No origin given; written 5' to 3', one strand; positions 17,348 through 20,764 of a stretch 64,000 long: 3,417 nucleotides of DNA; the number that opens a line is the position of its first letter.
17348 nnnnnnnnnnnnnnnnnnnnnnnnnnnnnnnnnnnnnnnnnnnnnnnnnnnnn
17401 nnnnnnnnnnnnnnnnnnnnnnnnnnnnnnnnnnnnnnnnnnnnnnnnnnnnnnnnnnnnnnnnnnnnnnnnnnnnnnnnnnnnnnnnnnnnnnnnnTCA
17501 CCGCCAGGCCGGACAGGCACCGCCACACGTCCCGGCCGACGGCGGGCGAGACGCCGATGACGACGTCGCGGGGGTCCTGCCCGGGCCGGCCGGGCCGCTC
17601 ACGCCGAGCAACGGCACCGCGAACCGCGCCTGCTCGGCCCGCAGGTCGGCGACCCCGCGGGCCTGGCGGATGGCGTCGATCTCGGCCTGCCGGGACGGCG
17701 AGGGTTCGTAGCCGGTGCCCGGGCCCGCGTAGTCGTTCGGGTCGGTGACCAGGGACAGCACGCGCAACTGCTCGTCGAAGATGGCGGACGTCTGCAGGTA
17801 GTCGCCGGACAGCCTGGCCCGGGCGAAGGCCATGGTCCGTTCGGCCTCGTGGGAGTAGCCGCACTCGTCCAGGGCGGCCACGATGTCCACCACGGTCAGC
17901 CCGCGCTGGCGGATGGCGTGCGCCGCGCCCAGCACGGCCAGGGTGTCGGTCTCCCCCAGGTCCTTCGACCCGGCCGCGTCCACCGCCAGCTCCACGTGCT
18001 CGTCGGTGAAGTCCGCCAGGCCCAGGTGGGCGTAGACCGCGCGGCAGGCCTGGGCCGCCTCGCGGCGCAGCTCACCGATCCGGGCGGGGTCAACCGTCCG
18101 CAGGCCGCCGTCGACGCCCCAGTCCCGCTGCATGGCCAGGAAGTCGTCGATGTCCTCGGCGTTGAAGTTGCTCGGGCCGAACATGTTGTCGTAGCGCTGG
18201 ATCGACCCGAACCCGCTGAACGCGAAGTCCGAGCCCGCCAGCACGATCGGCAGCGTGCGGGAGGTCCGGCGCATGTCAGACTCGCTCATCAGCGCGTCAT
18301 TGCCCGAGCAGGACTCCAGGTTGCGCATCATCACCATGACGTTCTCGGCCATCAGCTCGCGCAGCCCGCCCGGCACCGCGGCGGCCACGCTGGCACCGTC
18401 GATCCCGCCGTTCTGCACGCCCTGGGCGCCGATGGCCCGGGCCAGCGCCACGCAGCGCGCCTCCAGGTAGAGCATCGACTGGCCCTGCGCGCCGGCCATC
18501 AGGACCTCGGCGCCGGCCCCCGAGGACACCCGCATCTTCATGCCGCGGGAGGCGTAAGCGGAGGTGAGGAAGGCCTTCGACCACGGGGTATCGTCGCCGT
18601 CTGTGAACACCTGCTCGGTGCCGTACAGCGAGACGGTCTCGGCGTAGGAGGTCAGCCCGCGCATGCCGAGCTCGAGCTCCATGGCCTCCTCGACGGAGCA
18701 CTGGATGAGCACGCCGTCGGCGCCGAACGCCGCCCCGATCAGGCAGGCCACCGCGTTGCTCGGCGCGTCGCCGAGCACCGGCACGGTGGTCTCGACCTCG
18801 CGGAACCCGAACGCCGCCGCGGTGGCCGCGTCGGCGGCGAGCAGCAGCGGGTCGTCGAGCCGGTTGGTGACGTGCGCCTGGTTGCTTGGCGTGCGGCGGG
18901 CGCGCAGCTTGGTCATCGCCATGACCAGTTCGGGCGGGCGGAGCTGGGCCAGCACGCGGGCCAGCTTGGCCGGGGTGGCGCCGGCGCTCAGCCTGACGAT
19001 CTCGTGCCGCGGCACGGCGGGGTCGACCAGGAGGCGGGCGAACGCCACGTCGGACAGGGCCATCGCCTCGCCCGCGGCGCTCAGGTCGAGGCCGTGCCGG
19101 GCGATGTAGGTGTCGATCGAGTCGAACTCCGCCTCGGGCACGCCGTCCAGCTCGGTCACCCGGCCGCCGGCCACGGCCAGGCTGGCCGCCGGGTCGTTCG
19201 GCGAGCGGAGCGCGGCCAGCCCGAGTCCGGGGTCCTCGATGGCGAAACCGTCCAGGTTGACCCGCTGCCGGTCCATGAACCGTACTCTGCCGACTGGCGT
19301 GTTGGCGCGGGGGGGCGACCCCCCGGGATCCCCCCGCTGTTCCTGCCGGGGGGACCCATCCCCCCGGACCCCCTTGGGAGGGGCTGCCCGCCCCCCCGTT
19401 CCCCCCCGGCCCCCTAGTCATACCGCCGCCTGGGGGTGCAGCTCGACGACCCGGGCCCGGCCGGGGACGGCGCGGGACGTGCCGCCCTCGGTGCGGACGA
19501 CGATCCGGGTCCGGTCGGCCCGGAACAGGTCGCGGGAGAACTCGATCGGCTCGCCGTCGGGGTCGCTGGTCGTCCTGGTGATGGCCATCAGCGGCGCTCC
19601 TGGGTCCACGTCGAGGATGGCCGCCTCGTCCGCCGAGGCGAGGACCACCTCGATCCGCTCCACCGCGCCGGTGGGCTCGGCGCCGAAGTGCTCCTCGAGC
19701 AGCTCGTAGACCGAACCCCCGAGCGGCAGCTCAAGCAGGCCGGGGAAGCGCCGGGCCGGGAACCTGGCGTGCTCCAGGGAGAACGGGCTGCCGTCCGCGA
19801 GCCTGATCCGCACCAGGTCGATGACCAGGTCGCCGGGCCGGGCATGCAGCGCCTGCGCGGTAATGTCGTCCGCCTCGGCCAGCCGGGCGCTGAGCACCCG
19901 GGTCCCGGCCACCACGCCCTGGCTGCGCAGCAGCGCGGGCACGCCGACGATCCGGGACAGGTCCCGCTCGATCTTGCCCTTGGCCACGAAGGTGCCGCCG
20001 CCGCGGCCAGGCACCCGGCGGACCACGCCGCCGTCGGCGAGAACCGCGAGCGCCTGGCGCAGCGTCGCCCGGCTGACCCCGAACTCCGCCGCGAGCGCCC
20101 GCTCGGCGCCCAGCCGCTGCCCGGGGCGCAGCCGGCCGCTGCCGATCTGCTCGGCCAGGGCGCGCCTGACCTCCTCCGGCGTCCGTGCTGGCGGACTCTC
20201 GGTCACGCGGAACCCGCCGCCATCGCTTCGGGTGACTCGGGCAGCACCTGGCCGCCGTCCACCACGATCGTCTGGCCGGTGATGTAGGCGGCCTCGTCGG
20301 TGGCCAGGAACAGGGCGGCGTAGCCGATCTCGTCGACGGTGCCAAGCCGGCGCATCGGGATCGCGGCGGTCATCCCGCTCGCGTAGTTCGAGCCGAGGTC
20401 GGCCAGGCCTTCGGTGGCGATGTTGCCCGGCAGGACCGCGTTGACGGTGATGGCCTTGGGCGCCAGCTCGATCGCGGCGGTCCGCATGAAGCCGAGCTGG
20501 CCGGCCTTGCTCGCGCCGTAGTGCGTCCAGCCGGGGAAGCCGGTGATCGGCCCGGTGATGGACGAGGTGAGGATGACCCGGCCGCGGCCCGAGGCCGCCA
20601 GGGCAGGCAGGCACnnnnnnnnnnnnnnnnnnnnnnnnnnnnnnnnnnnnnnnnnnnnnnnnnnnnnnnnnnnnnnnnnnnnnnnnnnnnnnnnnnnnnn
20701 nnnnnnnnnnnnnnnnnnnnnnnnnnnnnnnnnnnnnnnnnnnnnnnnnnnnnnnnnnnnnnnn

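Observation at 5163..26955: Dispersed G6/C6-hairpin repeat family; two of three copies are translated in frame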

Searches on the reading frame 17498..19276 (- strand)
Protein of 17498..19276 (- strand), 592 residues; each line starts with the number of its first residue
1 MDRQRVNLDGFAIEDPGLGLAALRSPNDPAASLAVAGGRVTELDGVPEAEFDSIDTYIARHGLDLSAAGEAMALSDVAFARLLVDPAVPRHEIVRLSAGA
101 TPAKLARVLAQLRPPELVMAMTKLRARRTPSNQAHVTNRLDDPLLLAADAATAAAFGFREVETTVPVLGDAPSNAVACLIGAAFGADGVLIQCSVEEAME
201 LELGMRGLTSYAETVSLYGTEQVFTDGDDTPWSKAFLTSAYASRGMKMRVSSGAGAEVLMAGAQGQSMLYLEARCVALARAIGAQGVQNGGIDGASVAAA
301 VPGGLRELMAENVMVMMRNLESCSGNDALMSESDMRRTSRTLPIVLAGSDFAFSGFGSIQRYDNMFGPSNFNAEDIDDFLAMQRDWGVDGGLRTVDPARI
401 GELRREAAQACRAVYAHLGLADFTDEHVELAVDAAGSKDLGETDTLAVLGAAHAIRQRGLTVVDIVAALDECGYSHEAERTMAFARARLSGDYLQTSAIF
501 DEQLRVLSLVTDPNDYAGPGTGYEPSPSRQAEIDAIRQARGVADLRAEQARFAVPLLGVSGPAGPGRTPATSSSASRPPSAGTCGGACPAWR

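Call 83: search_protein_families(library=pfam, max_evalue=0.00001, proteins=[window:17498-19276:-])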
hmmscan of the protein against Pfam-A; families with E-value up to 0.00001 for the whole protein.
window:17498-19276:- (592 aa): 1 family
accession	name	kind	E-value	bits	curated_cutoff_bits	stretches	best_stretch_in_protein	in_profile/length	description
PF02286.21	Dehydratase_LU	-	3.7e-230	765.5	25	1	2-541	10-549/552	Dehydratase large subunit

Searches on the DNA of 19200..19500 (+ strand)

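Call 89: search_dna_similar(query=window:19295-19425:+, collection=phages, mode=distant, max_evalue=0.001, max_rows=10)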
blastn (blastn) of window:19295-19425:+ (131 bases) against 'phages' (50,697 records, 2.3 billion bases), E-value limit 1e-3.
No match.

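Call 92: search_rna_families(source=window, start=19200, end=19500, threshold=evalue, max_evalue=1)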
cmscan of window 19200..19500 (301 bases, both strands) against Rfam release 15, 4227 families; matches with E-value up to 1: 0.
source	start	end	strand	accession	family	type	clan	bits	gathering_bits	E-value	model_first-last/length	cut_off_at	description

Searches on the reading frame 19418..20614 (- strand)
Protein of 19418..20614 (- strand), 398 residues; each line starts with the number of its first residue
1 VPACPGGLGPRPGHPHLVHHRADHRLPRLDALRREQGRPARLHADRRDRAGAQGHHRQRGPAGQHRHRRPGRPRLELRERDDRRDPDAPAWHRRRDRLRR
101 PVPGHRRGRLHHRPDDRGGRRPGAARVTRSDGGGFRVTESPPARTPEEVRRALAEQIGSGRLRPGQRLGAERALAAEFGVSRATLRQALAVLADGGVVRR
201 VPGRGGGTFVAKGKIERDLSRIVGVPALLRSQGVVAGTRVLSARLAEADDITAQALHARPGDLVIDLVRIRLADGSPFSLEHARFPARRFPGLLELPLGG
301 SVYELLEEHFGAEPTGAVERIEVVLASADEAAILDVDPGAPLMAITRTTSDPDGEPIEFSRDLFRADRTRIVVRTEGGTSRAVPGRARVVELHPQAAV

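Call 83: search_protein_families(library=pfam, max_evalue=0.00001, proteins=[window:19418-20614:-])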
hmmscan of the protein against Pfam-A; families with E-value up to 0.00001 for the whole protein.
window:19418-20614:- (398 aa): 2 families
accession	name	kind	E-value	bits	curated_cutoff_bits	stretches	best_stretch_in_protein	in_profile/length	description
PF07702.18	UTRA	-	2e-39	135.1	23.8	1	231-369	1-140/141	UTRA domain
PF00392.27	GntR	-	1.2e-16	60.5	27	1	147-205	3-61/64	Bacterial regulatory proteins, gntR family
